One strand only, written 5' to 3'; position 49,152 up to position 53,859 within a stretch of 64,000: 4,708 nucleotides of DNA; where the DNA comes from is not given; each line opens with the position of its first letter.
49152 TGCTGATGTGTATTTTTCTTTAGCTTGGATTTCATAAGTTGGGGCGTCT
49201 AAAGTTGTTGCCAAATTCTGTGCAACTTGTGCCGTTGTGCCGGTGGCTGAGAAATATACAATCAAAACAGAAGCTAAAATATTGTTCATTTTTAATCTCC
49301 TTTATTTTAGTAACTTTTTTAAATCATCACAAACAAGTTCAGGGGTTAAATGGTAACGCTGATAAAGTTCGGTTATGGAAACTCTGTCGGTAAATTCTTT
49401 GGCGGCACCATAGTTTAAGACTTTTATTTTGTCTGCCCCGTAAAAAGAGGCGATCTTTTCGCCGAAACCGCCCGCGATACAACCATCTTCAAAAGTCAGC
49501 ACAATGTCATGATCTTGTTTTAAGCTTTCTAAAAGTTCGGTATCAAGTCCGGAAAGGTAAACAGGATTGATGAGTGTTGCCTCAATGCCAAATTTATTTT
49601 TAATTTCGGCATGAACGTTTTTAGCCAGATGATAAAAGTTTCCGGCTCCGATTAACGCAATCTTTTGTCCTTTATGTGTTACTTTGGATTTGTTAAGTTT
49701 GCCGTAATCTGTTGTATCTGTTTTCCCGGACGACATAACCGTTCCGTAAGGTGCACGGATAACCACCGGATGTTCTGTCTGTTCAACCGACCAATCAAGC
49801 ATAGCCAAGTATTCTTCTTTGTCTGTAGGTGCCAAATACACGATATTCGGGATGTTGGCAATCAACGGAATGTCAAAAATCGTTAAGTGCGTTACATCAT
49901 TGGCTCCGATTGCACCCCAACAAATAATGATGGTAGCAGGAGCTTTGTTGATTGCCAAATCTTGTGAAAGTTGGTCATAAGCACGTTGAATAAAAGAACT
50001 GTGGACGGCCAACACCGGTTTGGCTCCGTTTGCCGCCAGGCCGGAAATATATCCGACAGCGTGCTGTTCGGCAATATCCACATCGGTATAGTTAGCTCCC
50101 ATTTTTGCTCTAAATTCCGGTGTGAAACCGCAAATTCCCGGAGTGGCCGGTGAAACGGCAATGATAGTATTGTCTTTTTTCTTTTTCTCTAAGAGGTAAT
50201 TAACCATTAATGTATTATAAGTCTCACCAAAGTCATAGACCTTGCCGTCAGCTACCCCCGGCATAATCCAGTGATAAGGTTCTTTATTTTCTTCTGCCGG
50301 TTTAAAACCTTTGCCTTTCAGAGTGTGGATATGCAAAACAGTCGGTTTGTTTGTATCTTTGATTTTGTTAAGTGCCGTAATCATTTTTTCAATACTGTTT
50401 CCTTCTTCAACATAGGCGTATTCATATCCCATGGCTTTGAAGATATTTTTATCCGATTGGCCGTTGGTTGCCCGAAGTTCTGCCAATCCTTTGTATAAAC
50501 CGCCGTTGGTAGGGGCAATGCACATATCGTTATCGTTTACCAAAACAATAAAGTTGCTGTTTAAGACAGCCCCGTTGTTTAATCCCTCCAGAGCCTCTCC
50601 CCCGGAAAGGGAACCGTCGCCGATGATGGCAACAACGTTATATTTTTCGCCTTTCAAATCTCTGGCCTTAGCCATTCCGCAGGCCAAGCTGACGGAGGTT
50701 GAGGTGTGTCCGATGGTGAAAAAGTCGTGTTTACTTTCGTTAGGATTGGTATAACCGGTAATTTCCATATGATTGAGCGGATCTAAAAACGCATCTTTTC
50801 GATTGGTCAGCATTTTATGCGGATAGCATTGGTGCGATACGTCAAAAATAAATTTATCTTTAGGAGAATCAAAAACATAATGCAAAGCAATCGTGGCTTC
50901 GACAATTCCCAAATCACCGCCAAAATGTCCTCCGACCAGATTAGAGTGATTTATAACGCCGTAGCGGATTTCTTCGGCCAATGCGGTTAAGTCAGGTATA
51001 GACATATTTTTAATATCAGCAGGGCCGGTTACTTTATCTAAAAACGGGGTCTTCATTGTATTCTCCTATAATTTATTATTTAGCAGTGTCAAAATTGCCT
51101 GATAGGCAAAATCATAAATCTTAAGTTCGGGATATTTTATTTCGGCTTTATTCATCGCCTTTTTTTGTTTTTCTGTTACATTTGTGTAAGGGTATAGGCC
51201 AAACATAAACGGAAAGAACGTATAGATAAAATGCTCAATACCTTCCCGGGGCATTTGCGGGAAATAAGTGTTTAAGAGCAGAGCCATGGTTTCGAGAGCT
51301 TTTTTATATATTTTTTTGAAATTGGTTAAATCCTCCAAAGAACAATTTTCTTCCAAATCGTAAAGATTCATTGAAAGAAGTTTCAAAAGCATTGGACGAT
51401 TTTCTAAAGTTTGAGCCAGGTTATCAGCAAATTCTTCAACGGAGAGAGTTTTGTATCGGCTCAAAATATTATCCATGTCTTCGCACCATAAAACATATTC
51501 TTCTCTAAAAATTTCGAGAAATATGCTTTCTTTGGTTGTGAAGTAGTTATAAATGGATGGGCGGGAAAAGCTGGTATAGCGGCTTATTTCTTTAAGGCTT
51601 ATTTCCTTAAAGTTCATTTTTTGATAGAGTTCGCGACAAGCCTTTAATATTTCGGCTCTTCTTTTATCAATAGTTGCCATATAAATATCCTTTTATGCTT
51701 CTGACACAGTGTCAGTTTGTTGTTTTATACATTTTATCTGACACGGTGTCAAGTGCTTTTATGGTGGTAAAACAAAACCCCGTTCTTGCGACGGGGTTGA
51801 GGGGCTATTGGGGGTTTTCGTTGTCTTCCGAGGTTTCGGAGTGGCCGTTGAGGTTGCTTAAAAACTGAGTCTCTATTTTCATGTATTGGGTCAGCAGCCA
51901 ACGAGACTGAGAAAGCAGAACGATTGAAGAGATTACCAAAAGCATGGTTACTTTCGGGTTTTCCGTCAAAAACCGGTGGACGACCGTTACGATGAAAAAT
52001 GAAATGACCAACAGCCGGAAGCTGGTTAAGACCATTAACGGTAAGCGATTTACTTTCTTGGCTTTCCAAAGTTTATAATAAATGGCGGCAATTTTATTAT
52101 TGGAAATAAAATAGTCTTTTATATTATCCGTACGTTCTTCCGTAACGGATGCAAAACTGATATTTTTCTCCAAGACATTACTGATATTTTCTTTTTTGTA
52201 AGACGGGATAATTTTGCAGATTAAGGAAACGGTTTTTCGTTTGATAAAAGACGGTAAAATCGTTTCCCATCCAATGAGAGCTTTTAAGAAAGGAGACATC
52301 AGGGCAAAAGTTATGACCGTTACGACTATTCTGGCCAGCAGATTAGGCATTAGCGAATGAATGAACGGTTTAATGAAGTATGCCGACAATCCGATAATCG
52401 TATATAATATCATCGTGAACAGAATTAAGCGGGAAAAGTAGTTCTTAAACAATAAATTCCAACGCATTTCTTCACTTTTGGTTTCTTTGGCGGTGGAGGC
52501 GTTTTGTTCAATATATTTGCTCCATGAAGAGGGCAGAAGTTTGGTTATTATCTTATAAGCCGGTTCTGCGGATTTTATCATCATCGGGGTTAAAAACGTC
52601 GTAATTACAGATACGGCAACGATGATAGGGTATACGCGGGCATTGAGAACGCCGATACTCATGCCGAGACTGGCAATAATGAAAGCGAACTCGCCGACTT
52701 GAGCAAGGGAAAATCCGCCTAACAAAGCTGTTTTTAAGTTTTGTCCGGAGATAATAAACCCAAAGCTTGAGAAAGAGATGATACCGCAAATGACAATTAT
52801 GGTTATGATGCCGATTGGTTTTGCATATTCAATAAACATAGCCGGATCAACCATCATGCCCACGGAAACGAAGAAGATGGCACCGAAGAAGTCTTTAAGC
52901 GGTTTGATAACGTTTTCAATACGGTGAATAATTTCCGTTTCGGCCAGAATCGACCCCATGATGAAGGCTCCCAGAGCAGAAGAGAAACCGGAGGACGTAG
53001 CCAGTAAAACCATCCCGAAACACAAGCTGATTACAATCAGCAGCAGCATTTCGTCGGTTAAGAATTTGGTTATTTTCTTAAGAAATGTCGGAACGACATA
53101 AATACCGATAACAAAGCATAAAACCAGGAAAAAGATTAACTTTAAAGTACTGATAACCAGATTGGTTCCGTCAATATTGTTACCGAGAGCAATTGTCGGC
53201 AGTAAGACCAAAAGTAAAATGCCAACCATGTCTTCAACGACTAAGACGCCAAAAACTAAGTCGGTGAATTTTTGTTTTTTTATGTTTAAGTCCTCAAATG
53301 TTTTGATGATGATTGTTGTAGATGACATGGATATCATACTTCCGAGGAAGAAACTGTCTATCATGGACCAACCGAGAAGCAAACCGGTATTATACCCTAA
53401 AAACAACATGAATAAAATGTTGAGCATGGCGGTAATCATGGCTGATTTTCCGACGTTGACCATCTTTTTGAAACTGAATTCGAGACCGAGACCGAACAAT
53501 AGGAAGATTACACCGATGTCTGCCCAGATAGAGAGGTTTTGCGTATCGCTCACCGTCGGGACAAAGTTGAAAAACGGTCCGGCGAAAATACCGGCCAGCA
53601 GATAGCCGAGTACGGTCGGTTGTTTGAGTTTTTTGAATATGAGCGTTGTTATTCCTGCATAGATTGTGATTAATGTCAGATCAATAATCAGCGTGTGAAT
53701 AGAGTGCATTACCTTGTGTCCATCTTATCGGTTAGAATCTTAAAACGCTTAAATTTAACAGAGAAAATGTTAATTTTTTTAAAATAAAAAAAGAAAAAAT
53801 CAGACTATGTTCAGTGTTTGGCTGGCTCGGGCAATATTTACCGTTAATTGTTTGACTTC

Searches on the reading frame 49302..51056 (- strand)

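Call 67: search_protein_families(library=pfam, proteins=[window:49302-51056:-], max_evalue=0.00001)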
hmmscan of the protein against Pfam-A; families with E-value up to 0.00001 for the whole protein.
window:49302-51056:- (584 aa): 4 families
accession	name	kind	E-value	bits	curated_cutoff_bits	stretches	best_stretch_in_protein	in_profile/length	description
PF13292.11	DXP_synthase_N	-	1.4e-77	261.1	21.2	1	6-198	1-193/274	1-deoxy-D-xylulose-5-phosphate synthase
PF02779.29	Transket_pyr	-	1.1e-18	67.9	27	1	320-436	47-168/174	Transketolase, pyrimidine binding domain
PF02780.25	Transketolase_C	-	2.2e-14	53.9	25.9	1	456-573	2-122/124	Transketolase, C-terminal domain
PF00676.26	E1_dh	-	6.4e-06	25.8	22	1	109-180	93-165/300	Dehydrogenase E1 component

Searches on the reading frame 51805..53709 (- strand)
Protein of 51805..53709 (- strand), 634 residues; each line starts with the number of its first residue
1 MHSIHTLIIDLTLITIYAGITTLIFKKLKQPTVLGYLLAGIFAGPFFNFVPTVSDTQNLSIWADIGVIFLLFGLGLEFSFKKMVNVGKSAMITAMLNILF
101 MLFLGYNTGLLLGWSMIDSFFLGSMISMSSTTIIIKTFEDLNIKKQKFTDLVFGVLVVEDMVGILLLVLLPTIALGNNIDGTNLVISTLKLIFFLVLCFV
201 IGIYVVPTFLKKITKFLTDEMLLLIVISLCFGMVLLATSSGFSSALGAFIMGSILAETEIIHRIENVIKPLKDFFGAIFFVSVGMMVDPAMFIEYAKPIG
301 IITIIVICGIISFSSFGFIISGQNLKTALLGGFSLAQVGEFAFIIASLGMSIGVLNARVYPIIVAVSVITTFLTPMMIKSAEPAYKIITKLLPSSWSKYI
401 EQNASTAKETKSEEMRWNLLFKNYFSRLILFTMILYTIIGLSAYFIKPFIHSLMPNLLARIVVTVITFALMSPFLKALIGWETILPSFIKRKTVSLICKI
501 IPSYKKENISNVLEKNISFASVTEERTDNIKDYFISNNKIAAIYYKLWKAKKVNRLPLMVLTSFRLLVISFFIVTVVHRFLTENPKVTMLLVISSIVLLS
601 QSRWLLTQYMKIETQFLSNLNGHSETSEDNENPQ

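Call 67: search_protein_families(library=pfam, proteins=[window:51805-53709:-], max_evalue=0.00001)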
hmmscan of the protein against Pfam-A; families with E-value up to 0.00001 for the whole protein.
window:51805-53709:- (634 aa): 1 family
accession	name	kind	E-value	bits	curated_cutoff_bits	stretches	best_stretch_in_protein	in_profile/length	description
PF00999.27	Na_H_Exchanger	-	9.8e-59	199.5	26.2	1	19-379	8-370/375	Sodium/hydrogen exchanger, transmembrane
